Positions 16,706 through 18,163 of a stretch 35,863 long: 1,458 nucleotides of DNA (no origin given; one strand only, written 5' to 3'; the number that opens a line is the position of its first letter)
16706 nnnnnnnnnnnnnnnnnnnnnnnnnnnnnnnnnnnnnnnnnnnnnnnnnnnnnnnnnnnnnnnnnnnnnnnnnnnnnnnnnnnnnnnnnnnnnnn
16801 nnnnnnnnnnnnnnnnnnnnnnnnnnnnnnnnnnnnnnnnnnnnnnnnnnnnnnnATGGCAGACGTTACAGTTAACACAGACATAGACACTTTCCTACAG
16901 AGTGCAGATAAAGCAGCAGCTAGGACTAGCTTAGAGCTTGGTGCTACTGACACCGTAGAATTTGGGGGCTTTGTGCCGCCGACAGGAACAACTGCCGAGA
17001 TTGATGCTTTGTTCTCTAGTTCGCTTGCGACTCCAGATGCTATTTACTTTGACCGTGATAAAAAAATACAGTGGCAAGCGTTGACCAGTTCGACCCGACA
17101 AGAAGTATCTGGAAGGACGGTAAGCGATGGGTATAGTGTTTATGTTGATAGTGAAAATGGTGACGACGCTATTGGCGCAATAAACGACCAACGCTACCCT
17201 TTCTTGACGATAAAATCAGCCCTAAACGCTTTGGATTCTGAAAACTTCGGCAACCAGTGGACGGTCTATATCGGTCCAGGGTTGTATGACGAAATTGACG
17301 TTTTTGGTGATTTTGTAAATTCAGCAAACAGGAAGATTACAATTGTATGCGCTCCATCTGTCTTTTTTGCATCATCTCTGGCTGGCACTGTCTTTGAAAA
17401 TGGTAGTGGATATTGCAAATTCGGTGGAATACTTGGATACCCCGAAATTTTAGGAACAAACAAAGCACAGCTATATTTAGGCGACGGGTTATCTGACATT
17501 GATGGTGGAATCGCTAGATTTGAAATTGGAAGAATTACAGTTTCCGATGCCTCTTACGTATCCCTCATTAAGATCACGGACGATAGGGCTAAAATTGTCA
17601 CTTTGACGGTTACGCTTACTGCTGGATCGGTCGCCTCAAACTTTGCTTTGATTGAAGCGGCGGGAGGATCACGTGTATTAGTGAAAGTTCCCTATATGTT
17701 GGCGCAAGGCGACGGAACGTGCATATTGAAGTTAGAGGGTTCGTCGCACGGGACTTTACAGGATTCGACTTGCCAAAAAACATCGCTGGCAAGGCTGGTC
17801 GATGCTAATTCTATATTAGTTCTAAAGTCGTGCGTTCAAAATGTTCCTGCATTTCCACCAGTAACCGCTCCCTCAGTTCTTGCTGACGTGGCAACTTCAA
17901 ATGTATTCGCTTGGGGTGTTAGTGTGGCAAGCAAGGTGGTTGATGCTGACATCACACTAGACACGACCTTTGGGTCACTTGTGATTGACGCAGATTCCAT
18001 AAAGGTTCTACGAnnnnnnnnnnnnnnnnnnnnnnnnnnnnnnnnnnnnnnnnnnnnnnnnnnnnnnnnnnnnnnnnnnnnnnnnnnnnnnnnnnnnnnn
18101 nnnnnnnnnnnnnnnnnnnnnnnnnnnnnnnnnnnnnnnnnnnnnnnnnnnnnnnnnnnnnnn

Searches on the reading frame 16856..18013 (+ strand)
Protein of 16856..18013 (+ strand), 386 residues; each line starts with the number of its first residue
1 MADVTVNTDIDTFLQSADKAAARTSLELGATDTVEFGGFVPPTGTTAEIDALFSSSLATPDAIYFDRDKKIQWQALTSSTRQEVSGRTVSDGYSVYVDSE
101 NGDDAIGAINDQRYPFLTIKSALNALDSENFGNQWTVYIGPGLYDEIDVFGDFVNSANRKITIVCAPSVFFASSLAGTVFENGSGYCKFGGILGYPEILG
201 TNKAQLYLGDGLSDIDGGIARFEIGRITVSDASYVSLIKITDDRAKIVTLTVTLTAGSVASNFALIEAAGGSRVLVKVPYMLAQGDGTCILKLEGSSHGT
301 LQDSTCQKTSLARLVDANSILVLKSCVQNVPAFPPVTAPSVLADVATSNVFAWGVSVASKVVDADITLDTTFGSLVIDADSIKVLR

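Call 7: search_protein_families(library=pfam, proteins=[window:16856-18013:+], max_evalue=0.01)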
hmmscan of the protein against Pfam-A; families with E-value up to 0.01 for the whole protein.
window:16856-18013:+ (386 aa): 0 families

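Call 8: search_protein_families(library=phrogs, proteins=[window:16856-18013:+], max_evalue=0.001)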
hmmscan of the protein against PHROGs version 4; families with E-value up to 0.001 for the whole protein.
window:16856-18013:+ (386 aa): 2 families
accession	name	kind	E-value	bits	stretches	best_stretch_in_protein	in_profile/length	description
phrog_4577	-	tail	1e-07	32.5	1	91-152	119-178/340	tail protein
phrog_16653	-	other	0.00056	19.6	1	74-179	57-158/482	hydrolase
